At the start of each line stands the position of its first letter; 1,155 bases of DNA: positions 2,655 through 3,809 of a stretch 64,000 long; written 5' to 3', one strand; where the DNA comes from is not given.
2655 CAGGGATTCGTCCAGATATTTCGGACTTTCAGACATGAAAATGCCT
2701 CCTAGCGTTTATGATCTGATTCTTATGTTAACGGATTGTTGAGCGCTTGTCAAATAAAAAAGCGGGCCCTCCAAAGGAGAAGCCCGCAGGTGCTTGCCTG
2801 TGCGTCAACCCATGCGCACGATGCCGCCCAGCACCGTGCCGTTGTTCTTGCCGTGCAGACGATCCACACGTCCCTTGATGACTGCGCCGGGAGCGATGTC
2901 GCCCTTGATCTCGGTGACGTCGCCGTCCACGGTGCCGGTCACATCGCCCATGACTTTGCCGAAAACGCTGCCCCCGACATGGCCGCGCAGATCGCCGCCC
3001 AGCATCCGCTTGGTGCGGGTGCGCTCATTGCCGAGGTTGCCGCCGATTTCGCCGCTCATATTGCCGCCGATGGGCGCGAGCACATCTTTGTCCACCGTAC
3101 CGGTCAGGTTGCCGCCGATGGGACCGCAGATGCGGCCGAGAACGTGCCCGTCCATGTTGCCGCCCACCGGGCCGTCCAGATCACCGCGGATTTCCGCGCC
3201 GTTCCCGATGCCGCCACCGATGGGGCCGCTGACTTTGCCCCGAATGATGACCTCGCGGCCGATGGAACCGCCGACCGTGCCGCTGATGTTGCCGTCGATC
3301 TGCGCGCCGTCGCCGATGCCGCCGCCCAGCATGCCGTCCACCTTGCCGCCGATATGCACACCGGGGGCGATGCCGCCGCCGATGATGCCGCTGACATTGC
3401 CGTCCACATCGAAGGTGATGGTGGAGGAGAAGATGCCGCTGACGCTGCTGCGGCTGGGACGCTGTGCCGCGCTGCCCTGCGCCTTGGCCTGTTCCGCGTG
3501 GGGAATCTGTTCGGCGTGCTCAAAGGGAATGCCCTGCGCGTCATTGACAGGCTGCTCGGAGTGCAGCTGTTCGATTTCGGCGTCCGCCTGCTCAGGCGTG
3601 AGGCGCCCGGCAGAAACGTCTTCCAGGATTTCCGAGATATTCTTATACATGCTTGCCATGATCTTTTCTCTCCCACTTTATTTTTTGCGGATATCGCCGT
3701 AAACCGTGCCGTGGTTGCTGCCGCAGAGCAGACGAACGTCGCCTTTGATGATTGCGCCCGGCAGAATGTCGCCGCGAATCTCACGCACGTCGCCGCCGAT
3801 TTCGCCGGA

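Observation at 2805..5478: DUF2089 zinc-ribbon/HTH protein plus two paralogous glycine-rich solenoid-like proteins, all three carrying the same SHOCT-like helix motif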

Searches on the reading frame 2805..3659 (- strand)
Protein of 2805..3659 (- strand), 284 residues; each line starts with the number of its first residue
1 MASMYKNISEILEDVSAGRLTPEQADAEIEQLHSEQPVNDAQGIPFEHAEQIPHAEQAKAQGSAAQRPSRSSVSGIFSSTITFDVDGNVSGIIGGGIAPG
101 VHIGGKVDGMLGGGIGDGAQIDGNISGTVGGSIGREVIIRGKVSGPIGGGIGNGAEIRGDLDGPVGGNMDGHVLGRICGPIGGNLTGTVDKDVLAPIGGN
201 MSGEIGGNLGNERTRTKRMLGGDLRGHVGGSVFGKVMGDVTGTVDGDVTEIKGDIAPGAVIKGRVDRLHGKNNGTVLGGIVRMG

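Call 3: search_protein_families(library=pfam, proteins=[window:2805-3659:-], max_evalue=1)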
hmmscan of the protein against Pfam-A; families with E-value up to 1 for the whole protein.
window:2805-3659:- (284 aa): 1 family
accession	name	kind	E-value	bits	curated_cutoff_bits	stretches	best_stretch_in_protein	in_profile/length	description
PF22746.1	SHOCT-like_DUF2089-C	-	0.12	12.5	27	1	8-32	3-27/32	SHOCT-like domain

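Call 4: search_protein_families(library=ncbifam, proteins=[window:2805-3659:-], max_evalue=1)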
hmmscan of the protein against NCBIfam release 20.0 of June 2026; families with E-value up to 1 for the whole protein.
window:2805-3659:- (284 aa): 0 families

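Call 11: find_homologous_proteins(query=window:2805-3659:-)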
Query window:2805-3659:- (284 aa): 13 proteins with E <= 0.001 among 7133 candidates.
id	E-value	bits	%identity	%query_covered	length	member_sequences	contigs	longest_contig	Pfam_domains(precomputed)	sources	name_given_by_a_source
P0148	3.1e-170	584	99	100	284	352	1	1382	-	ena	-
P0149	3.8e-150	518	93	100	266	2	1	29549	-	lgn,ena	-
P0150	7.3e-147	507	93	100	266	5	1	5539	-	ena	-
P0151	4.1e-143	495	85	100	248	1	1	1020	-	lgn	-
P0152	7.8e-141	487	86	100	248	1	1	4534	-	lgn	-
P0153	2.2e-129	450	77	100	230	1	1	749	-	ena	-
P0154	3.9e-74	268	49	99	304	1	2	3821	-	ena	-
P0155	4.5e-70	255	99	44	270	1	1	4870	-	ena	-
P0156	3.6e-29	121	46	57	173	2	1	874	-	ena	-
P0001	1.6e-22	99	39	74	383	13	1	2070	PF22178.4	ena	-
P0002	1.2e-21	96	31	98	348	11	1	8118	-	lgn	-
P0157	9.0e-15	73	56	33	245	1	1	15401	-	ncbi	-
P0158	5.3e-14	71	44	43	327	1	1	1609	PF01148.26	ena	-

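Call 29: predict_structure(alignment_id=A1)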
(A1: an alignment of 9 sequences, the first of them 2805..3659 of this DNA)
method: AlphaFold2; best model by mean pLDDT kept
length: 284 residues; sequences in the alignment: 9
mean_pLDDT: 88.1   pTM: 0.72
mean pLDDT of the five models: 88.1, 87.7, 87.2, 87.0, 83.5
residues with pLDDT >= 90: 208; 70-90: 40; 50-70: 7; < 50: 29
segments of 3 or more residues with pLDDT < 50: 36-64
pLDDT, mean of each block of 10 residues (from residue 1): 77 86 84 55 36 32 62 88 96 95 97 97 97 98 97 98 98 98 98 98 98 93 98 98 98 98 98 98 91
secondary structure, 60 per line:
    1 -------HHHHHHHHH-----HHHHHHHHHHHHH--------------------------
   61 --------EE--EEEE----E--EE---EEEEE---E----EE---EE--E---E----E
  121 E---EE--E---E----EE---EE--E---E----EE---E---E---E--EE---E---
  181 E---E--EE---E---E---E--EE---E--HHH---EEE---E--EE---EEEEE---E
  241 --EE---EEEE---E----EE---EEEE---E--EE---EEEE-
elements in order: H8-16 H22-34 E73-76 E89-93 E218-220 E232-236 E248-251 E265-268 E280-283

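Call 34: fold_search(model_id=the predicted structure, library=pdb)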
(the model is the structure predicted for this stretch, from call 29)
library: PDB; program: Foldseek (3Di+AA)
matches with E <= 10: 47; with E <= 0.001: 0
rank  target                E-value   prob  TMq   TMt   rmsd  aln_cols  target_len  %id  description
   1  3p4g_A                5.8e-02  0.90  0.31  0.30  10.7       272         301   18  X-ray crystal structure of a hyperactive, Ca2+-dependent, beta-helical antifreeze protein from an Antarctic bacterium (released 2011-04-27)
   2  3p4g_C                1.8e-01  0.35  0.29  0.27   9.5       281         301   16  X-ray crystal structure of a hyperactive, Ca2+-dependent, beta-helical antifreeze protein from an Antarctic bacterium (released 2011-04-27)
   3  3p4g_D                1.8e-01  0.35  0.25  0.23  11.5       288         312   18  X-ray crystal structure of a hyperactive, Ca2+-dependent, beta-helical antifreeze protein from an Antarctic bacterium (released 2011-04-27)
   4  3p4g_B                2.0e-01  0.30  0.26  0.24  11.2       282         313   18  X-ray crystal structure of a hyperactive, Ca2+-dependent, beta-helical antifreeze protein from an Antarctic bacterium (released 2011-04-27)
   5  8rja_C                2.3e-01  0.14  0.17  0.19  10.4       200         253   16  Crystal structure of the F420-reducing formylmethanofuran dehydrogenase complex from the ethanotroph Candidatus Ethano (released 2024-10-02)
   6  5t5i_C                5.5e-01  0.10  0.17  0.17  11.7       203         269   15  TUNGSTEN-CONTAINING FORMYLMETHANOFURAN DEHYDROGENASE FROM METHANOTHERMOBACTER WOLFEII, ORTHORHOMBIC FORM AT 1.9 A (released 2016-10-19)
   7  4i84_A                5.8e-01  0.09  0.19  0.18  12.3       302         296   13  The crystal structure of the Haemophilus influenzae HxuA secretion domain involved in the two-partner secretion pathwa (released 2013-11-13)
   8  5uyt_B                1.4e+00  0.07  0.21  0.16  16.1       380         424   10  Crystal structure of ice binding protein from an Antarctic bacterium Flavobacteriaceae (released 2017-10-25)
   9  5mqp_C                1.4e+00  0.03  0.14  0.09  13.7       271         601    9  Glycoside hydrolase BT_1002 (released 2017-04-05)
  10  6n2c_A                1.5e+00  0.11  0.28  0.21   9.7       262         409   14  The Crystal Structure of Caldicellulosiruptor hydrothermalis Tapirin C-terminal domain (released 2018-12-19)
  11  6n2b_B                1.5e+00  0.06  0.17  0.15  12.2       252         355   16  The Crystal Structure of Caldicellulosiruptor kristjanssonii Tapirin C-terminal domain (released 2018-12-19)
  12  6n2c_B                1.6e+00  0.06  0.19  0.15  11.6       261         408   11  The Crystal Structure of Caldicellulosiruptor hydrothermalis Tapirin C-terminal domain (released 2018-12-19)
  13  3lyc_N                1.7e+00  0.02  0.11  0.13  13.1       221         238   14  Crystal structure of Putative pectinase (YP_001304412.1) from Parabacteroides distasonis ATCC 8503 at 2.30 A resolutio (released 2010-03-16)
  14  5t61_O                2.1e+00  0.10  0.21  0.22  10.5       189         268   19  TUNGSTEN-CONTAINING FORMYLMETHANOFURAN DEHYDROGENASE FROM METHANOTHERMOBACTER WOLFEII, TRICLINIC FORM AT 2.55 A (released 2016-10-19)
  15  4i84_B                2.6e+00  0.08  0.27  0.28  10.5       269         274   15  The crystal structure of the Haemophilus influenzae HxuA secretion domain involved in the two-partner secretion pathwa (released 2013-11-13)
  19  3pet_A                3.5e+00  0.02  0.12  0.14  12.3       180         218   16  Crystal structure of a putative adhesin (BF0245) from Bacteroides fragilis NCTC 9343 at 2.07 A resolution (released 2011-02-09)
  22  3lyc_J                3.9e+00  0.02  0.14  0.15  11.6       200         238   16  Crystal structure of Putative pectinase (YP_001304412.1) from Parabacteroides distasonis ATCC 8503 at 2.30 A resolutio (released 2010-03-16)
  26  3lyc_A                4.5e+00  0.01  0.13  0.14  12.7       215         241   14  Crystal structure of Putative pectinase (YP_001304412.1) from Parabacteroides distasonis ATCC 8503 at 2.30 A resolutio (released 2010-03-16)
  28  3lyc_P                5.5e+00  0.02  0.15  0.17  11.6       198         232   15  Crystal structure of Putative pectinase (YP_001304412.1) from Parabacteroides distasonis ATCC 8503 at 2.30 A resolutio (released 2010-03-16)
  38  3lyc_D                8.2e+00  0.01  0.13  0.15  12.4       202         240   15  Crystal structure of Putative pectinase (YP_001304412.1) from Parabacteroides distasonis ATCC 8503 at 2.30 A resolutio (released 2010-03-16)
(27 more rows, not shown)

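Call 38: search_protein_families(library=pfam, proteins=[P0154], max_evalue=10)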
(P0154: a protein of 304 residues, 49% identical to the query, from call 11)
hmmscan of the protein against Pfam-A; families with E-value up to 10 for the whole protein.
P0154 (304 aa): 0 families

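Call 70: search_protein_families(library=padloc, proteins=[window:2805-3659:-], max_evalue=0.1)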
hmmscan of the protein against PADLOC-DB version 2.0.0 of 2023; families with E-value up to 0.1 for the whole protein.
window:2805-3659:- (284 aa): 0 families

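Call 71: search_protein_families(library=phrogs, proteins=[window:2805-3659:-], max_evalue=0.1)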
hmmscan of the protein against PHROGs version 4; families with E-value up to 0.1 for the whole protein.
window:2805-3659:- (284 aa): 1 family
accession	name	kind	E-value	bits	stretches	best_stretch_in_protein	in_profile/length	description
phrog_430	-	tail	0.0036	16.7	1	157-251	397-476/868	baseplate hub subunit and tail lysozyme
